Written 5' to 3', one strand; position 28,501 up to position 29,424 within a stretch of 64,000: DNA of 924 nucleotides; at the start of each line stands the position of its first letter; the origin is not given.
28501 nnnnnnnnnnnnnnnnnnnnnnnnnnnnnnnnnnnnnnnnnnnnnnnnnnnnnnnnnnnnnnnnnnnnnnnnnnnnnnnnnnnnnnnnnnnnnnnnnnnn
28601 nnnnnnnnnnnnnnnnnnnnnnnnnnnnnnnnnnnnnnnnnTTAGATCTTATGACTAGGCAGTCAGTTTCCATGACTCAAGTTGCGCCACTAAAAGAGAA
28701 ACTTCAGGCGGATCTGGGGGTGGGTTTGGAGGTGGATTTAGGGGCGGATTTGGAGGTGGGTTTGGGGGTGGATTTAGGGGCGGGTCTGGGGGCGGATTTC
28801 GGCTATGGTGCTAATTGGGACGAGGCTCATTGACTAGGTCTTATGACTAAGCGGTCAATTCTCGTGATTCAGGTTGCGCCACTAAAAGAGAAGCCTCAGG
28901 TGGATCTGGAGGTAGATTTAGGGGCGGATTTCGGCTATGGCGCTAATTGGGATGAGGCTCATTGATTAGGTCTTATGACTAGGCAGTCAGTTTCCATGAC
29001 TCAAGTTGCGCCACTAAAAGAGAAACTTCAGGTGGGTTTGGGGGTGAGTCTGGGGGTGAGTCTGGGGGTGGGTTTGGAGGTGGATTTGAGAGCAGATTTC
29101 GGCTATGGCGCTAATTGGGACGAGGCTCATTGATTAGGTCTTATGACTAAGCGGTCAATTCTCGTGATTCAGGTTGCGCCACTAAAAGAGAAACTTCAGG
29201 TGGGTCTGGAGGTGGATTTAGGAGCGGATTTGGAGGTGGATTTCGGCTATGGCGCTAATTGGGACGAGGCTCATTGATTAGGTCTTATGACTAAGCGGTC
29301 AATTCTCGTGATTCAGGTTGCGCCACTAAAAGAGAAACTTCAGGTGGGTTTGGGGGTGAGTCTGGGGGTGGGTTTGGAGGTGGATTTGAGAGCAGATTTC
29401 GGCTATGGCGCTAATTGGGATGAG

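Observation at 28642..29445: Six tandem copies of the polA-stop / mnmA-start junction creating an array of decoy mnmA start codons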

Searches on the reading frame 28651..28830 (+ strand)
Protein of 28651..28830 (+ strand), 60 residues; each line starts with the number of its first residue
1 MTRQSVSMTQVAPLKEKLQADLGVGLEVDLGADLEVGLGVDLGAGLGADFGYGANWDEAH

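Call 52: search_protein_families(library=pfam, proteins=[window:28651-28830:+], max_evalue=0.01)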
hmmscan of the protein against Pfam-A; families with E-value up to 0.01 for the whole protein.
window:28651-28830:+ (60 aa): 0 families

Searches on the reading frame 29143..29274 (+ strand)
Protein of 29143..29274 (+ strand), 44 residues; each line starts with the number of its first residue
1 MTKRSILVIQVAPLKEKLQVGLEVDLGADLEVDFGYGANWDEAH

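Call 24: find_homologous_proteins(query=window:29143-29274:+, max_evalue=10)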
Query seq(44 aa) (44 aa): 6 proteins with E <= 10 among 7 candidates.
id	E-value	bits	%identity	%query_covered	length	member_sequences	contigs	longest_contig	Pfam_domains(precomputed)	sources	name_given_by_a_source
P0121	8.9e-21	89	100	100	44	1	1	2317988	-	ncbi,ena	-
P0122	2.4e-17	78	91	100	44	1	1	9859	-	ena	-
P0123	2.1e-14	69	83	100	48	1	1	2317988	-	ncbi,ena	-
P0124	7.3e-14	68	73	100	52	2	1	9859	-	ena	-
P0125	3.8e-13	65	86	100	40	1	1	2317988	-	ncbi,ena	-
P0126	6.9e-11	59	63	100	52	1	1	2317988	-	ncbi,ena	-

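Call 25: find_encoding_contigs(protein=P0122, flank=10000, max_places=5)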
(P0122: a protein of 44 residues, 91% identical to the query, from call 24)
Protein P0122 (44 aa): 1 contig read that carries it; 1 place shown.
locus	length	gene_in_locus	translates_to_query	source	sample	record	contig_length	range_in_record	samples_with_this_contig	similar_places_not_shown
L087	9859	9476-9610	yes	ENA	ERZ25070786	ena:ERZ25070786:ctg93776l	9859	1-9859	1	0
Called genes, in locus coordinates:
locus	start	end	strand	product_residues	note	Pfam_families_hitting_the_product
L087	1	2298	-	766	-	?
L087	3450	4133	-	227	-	PF01555:N6_N4_Mtase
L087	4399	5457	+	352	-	PF01297:ZnuA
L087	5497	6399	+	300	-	PF00288:GHMP_kinases_N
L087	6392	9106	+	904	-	PF02739:5_3_exonuc_N, PF01367:5_3_exonuc, PF01612:DNA_pol_A_exo1, PF00476:DNA_pol_A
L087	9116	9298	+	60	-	-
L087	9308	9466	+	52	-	-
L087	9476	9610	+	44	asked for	-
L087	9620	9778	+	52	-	-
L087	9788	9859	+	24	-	?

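Call 26: find_encoding_contigs(protein=P0121, flank=5000, max_places=5)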
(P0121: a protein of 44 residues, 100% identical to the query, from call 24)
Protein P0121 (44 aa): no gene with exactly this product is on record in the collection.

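Call 28: list_cluster_members(proteins=[P0121, P0123, P0011, P0013, P0005, P0001])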
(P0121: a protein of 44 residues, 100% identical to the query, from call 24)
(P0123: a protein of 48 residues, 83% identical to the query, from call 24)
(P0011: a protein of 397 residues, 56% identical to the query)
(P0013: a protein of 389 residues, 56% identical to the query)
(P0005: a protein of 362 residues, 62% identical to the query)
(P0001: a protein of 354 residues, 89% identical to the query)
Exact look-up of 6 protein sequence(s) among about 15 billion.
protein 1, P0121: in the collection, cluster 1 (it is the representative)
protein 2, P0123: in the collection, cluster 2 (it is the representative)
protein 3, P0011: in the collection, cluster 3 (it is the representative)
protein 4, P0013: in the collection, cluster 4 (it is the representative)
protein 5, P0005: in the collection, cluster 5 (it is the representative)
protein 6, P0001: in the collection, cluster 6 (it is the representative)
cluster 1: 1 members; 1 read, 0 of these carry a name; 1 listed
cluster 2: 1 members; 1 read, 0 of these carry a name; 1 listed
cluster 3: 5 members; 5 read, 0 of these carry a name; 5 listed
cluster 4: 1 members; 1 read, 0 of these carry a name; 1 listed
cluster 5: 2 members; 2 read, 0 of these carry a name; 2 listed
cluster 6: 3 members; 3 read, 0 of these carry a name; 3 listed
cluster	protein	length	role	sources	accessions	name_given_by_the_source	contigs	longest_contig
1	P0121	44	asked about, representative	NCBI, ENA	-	-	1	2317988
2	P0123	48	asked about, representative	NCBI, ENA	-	-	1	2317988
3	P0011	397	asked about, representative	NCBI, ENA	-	-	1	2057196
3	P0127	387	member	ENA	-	-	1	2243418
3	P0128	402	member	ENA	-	-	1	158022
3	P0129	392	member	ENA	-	-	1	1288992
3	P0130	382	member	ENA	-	-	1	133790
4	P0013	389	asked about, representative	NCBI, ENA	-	-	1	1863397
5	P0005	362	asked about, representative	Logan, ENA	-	-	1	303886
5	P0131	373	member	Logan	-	-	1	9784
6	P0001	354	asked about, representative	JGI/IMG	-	-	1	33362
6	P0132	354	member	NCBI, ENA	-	-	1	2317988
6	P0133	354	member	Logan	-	-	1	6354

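Call 64: find_encoding_contigs(protein=P0133, flank=4000, max_places=3)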
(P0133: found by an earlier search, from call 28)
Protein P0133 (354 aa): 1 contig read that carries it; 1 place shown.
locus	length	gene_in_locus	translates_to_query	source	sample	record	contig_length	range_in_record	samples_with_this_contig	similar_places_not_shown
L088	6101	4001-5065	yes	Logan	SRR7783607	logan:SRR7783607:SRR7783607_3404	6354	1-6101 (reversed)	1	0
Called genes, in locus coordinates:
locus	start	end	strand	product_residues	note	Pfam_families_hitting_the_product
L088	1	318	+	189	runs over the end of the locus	?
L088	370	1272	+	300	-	PF00288:GHMP_kinases_N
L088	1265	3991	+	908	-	PF02739:5_3_exonuc_N, PF01367:5_3_exonuc, PF01612:DNA_pol_A_exo1, PF00476:DNA_pol_A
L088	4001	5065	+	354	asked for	PF02540:NAD_synthase (faint), PF03054:tRNA_Me_trans, PF20259:tRNA_Me_trans_M, PF20258:tRNA_Me_trans_C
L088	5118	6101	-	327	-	PF03567:Sulfotransfer_2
